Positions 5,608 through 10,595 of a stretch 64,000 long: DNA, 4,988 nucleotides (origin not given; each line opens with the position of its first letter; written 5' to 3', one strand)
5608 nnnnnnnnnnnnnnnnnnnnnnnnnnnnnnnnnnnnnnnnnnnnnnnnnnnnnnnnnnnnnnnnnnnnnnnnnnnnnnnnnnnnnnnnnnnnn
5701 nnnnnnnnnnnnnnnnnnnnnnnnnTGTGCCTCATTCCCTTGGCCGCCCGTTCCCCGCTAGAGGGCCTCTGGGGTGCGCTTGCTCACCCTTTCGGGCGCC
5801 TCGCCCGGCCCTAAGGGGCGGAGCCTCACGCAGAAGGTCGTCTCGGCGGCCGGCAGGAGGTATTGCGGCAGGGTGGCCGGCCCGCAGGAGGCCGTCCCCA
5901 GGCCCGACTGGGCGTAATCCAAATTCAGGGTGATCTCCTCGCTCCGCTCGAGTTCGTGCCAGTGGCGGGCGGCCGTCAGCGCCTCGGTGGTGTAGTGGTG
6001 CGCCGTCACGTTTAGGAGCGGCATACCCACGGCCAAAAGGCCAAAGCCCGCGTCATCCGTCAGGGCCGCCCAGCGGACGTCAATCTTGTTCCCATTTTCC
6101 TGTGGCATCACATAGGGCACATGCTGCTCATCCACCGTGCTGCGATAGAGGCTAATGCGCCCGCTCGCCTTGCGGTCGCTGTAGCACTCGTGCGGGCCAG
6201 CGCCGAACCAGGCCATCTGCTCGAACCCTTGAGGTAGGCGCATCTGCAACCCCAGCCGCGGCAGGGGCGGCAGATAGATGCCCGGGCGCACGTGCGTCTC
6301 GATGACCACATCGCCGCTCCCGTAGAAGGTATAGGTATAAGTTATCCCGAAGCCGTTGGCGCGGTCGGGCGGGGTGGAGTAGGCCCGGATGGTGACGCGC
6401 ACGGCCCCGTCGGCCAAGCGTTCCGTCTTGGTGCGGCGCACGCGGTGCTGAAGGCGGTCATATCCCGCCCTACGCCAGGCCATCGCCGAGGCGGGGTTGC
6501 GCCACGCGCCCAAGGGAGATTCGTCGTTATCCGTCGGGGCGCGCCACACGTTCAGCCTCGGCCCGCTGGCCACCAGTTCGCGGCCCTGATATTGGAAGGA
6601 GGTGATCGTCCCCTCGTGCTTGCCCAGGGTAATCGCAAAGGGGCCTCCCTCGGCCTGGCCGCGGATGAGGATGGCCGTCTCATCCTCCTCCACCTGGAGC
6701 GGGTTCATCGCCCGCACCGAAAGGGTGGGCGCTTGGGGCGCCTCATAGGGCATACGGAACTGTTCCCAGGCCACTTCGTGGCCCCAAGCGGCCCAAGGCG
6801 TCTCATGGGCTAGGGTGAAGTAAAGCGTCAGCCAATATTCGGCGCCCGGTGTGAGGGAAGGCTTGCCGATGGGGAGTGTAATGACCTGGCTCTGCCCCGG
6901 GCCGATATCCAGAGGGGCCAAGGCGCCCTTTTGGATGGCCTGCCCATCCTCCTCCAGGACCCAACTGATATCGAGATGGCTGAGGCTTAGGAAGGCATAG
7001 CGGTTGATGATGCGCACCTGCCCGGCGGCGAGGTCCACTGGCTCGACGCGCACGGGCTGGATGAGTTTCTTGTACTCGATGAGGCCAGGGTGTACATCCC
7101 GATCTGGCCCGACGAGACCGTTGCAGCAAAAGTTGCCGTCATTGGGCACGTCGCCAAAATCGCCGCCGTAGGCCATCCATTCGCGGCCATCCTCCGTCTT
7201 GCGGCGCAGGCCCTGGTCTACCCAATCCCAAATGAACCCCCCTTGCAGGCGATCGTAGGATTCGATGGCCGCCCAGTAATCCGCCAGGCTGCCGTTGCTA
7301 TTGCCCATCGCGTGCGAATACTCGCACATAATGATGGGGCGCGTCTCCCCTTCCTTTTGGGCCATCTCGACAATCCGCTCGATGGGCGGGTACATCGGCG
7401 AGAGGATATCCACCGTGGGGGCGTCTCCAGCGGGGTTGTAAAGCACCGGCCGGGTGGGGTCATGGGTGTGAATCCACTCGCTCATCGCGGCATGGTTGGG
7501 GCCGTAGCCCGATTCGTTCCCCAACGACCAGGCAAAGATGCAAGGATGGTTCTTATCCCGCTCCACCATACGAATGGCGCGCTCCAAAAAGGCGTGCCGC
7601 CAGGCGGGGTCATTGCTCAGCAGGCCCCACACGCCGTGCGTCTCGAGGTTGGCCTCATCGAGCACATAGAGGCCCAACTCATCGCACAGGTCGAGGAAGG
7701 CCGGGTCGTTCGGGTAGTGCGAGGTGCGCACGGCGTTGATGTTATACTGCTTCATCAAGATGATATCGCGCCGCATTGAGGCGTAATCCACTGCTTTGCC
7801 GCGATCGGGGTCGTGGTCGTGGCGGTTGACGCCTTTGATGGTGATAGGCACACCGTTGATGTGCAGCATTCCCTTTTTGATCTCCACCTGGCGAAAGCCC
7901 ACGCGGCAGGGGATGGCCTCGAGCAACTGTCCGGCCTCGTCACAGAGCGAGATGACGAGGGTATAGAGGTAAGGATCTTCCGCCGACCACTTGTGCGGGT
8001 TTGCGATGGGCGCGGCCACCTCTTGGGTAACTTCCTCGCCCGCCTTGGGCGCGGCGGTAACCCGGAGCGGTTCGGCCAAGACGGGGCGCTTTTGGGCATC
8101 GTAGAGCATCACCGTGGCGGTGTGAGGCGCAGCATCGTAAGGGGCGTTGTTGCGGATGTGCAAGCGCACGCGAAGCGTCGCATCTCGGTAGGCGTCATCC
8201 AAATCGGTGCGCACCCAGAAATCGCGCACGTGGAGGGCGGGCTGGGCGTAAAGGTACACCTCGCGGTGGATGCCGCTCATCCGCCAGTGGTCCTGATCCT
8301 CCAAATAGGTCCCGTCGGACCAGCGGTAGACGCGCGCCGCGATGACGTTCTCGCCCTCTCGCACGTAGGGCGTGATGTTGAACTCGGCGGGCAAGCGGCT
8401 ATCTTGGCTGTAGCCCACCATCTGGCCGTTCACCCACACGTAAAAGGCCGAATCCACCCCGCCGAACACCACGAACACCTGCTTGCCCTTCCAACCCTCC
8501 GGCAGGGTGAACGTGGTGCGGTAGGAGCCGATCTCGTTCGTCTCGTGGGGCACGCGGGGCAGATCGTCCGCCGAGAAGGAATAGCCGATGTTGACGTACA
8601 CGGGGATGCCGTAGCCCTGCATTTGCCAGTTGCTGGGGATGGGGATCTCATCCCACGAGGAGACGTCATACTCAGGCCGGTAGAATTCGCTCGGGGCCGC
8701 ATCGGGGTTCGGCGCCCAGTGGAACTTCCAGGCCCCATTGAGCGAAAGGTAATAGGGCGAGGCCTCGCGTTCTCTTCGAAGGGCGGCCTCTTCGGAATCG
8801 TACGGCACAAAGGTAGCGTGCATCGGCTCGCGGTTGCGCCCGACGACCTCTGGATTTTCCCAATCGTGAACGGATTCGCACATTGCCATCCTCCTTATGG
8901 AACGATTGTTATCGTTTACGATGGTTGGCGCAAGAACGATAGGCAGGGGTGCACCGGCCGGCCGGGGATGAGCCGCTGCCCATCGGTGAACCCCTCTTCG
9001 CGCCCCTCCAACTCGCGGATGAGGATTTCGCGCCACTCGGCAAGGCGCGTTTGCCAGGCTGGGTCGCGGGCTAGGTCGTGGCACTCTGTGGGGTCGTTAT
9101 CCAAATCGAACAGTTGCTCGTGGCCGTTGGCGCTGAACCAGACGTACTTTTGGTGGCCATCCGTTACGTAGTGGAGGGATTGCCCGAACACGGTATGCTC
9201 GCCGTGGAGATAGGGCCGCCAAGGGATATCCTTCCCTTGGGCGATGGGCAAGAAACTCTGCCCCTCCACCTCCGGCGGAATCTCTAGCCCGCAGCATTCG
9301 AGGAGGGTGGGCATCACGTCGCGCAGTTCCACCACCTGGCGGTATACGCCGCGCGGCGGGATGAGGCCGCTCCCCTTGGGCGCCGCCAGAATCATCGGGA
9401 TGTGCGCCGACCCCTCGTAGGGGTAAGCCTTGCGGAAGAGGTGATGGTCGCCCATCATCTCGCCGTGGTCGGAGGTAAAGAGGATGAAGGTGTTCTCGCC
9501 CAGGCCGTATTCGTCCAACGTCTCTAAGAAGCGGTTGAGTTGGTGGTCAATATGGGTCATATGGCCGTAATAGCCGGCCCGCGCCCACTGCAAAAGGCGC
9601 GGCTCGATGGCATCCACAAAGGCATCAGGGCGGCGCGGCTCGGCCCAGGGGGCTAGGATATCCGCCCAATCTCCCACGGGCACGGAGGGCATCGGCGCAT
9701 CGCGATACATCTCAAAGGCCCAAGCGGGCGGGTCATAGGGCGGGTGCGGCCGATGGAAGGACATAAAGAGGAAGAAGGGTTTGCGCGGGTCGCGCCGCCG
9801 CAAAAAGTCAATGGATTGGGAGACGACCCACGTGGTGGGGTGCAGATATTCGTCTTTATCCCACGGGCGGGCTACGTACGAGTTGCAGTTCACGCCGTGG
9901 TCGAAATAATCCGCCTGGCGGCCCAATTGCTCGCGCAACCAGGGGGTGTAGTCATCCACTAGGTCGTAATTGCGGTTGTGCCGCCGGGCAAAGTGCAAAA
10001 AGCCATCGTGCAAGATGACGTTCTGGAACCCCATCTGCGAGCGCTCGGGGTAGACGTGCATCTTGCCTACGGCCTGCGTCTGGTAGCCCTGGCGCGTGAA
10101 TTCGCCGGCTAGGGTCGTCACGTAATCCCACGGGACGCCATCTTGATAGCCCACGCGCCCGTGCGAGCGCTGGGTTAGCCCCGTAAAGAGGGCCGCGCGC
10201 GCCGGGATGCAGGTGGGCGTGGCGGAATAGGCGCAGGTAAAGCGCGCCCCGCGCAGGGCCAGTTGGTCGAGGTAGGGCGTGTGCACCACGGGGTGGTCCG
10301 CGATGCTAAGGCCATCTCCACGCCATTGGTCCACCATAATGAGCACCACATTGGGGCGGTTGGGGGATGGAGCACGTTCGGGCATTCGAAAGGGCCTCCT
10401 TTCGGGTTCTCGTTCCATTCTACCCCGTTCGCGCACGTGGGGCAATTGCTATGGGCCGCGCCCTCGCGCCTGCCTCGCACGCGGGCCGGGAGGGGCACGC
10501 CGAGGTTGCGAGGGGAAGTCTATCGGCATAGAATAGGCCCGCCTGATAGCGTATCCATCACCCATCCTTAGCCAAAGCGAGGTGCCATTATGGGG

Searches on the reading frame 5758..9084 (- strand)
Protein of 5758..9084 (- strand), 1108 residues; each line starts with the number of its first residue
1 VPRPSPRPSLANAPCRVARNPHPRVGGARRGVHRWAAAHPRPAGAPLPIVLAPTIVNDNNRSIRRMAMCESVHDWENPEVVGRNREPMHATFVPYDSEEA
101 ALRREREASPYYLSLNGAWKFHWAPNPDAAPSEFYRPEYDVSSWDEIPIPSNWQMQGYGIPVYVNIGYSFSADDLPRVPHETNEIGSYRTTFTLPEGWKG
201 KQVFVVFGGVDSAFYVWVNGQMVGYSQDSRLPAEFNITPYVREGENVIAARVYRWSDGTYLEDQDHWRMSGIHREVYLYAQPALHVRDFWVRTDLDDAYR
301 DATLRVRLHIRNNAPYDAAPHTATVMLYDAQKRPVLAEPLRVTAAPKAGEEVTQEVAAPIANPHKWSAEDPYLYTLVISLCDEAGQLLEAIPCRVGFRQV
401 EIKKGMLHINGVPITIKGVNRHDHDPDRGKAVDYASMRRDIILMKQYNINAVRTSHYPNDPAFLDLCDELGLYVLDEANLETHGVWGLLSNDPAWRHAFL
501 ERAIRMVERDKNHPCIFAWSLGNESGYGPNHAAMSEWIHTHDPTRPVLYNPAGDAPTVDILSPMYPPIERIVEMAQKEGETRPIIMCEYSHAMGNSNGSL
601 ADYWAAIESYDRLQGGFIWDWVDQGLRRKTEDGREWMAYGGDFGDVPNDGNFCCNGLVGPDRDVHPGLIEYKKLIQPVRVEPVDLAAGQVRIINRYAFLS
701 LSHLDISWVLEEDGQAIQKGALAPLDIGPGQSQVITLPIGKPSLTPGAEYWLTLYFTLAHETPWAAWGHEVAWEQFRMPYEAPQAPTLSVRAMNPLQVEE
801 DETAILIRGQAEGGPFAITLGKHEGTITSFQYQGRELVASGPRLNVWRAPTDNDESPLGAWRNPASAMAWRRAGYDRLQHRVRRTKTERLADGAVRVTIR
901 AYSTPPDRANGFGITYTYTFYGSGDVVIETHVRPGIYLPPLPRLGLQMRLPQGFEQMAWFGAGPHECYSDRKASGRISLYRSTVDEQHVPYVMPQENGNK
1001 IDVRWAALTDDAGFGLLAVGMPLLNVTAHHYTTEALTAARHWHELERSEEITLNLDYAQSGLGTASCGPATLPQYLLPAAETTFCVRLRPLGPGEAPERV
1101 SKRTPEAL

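Call 44: search_protein_families(library=pfam, proteins=[window:5758-9084:-], max_evalue=0.001)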
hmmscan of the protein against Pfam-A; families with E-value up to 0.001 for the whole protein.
window:5758-9084:- (1108 aa): 7 families
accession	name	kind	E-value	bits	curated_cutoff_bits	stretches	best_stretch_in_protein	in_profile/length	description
PF02836.23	Glyco_hydro_2_C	-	9e-100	334.1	21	1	400-679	1-301/302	Glycosyl hydrolases family 2, TIM barrel domain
PF02929.23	Bgal_small_N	-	6.4e-77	259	25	1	813-1086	2-246/248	Beta galactosidase small chain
PF02837.24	Glyco_hydro_2_N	-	9e-49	166.1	28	1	114-282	3-169/169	Glycosyl hydrolases family 2, sugar binding domain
PF16353.11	LacZ_4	-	1.4e-28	99.4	27.3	1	690-778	1-86/87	Beta-galactosidase, domain 4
PF00703.27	Glyco_hydro_2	-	1e-16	62.1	23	1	285-398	2-109/109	Glycosyl hydrolases family 2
PF22666.2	Glyco_hydro_2_N2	-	3.3e-08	34.2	27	1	187-254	51-119/167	Glycosyl hydrolase 2 galactose-binding domain-like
PF13364.12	BetaGal_ABD2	-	0.00035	21.7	23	1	183-249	34-103/112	Beta-galactosidase second all-beta domain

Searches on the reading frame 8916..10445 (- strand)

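Call 44: search_protein_families(library=pfam, proteins=[window:8916-10445:-], max_evalue=0.001)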
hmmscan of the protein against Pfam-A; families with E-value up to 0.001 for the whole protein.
window:8916-10445:- (509 aa): 4 families
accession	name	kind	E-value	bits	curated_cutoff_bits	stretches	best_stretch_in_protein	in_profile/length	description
PF00884.28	Sulfatase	-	1.6e-49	169.3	25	1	31-386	1-300/301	Sulfatase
PF16347.10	SGSH_C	-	1.1e-15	58.5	29.3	1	332-471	1-144/154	N-sulphoglucosamine sulphohydrolase, C-terminal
PF01663.27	Phosphodiest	-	1e-08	35.6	23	1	33-100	1-65/342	Type I phosphodiesterase / nucleotide pyrophosphatase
PF02995.22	DUF229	-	0.00072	18.8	25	0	292-335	306-349/496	Protein of unknown function (DUF229)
